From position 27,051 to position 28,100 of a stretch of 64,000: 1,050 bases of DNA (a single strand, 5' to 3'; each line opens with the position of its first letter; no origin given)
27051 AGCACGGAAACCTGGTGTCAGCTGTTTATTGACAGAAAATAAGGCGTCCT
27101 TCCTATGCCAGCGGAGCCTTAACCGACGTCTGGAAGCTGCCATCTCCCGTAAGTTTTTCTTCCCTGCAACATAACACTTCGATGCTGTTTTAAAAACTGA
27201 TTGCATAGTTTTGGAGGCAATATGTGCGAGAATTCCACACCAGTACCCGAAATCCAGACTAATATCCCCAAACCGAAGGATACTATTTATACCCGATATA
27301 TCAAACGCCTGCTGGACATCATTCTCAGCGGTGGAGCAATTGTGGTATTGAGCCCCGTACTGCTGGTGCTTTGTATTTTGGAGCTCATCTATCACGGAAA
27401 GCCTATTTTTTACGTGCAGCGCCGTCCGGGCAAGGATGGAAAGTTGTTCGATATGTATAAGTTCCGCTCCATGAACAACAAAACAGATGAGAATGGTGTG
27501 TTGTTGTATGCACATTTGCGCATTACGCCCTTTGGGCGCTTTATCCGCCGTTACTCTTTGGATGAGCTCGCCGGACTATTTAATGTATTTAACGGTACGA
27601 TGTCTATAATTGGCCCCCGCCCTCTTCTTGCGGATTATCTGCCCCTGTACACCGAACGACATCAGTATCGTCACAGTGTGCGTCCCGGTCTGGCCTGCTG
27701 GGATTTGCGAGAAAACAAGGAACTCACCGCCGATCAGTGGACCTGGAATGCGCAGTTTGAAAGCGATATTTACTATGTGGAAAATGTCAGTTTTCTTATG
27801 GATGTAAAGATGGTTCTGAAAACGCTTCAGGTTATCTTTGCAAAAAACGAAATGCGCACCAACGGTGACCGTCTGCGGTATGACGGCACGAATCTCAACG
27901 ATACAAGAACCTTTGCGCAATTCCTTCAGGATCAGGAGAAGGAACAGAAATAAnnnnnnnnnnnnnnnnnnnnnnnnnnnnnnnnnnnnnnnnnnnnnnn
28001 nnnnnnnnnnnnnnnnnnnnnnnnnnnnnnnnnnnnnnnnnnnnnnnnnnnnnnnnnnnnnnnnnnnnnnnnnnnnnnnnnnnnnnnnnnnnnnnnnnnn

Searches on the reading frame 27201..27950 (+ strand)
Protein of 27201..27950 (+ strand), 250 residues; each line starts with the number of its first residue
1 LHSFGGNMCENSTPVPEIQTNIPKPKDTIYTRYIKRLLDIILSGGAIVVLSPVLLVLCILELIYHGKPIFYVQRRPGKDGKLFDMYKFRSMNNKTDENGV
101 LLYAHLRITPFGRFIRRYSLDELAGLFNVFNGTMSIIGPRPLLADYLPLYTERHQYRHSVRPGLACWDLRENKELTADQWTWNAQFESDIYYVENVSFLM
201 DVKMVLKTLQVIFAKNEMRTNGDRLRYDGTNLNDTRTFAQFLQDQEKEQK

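Call 66: search_protein_families(library=pfam, proteins=[window:27201-27950:+], max_evalue=0.0001)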
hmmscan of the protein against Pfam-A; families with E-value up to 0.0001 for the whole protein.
window:27201-27950:+ (250 aa): 1 family
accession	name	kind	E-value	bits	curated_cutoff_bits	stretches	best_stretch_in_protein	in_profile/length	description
PF02397.22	Bac_transf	-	1.5e-51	174.9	27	1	35-213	1-178/179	Bacterial sugar transferase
